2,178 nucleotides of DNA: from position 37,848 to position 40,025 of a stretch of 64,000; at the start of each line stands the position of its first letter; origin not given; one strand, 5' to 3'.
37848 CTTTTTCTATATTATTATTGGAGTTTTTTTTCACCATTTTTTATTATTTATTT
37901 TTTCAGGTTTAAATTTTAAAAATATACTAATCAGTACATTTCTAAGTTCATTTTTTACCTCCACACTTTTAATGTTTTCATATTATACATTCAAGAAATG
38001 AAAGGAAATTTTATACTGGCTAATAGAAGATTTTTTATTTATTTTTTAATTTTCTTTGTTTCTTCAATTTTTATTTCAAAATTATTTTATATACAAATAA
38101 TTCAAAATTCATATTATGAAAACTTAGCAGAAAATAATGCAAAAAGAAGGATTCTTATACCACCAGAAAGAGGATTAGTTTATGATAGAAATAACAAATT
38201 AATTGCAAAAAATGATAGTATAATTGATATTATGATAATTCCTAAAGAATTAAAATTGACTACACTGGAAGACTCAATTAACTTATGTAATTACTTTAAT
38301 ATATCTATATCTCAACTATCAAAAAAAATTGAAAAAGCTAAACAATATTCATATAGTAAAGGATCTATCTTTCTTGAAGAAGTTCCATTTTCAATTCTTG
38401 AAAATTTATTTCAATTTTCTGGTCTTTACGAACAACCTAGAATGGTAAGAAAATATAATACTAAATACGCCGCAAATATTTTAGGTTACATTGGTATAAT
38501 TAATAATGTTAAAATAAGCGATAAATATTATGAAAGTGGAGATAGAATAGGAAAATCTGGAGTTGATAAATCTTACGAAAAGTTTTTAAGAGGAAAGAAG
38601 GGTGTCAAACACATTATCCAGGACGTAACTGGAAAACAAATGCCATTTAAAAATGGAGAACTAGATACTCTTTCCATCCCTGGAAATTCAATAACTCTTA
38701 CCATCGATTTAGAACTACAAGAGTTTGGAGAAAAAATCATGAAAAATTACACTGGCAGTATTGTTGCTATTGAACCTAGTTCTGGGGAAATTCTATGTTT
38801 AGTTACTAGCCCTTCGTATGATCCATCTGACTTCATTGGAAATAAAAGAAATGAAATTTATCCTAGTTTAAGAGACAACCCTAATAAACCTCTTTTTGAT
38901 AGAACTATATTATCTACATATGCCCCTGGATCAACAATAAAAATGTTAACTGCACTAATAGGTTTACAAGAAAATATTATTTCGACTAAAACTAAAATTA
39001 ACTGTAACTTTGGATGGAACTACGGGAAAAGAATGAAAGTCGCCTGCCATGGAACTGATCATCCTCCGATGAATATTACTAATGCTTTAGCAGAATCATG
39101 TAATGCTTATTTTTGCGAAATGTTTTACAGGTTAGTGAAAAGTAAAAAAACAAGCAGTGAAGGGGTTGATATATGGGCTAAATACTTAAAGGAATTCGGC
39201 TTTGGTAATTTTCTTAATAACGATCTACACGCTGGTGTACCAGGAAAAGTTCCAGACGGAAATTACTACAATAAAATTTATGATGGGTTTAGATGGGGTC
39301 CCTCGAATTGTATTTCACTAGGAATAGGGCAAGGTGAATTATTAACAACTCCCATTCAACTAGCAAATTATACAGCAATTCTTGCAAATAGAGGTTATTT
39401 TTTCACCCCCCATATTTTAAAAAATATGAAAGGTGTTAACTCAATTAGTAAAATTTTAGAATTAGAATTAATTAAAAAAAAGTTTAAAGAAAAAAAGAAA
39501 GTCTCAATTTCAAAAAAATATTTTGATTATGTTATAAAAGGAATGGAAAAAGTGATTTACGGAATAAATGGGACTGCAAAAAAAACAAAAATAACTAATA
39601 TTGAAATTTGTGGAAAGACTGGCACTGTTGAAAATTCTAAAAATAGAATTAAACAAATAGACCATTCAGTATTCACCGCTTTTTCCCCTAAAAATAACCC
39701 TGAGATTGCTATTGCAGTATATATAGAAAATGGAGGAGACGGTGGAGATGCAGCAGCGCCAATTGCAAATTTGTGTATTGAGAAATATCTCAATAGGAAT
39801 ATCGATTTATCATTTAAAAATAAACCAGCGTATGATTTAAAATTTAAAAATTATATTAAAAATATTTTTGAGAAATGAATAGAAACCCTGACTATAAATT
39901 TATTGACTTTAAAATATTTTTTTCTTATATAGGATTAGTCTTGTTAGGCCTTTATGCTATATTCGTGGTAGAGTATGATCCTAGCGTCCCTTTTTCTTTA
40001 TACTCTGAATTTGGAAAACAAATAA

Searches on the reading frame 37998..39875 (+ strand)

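Call 31: search_protein_families(library=pfam, proteins=[window:37998-39875:+], max_evalue=0.0001)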
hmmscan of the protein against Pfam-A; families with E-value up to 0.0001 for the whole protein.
window:37998-39875:+ (626 aa): 2 families
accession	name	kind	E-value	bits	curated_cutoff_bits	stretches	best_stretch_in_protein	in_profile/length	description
PF00905.27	Transpeptidase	-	9.9e-57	192.8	22.1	1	253-591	1-295/299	Penicillin binding protein transpeptidase domain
PF03717.20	PBP_dimer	-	2.4e-29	103.5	24.4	1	54-214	2-175/180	Penicillin-binding Protein dimerisation domain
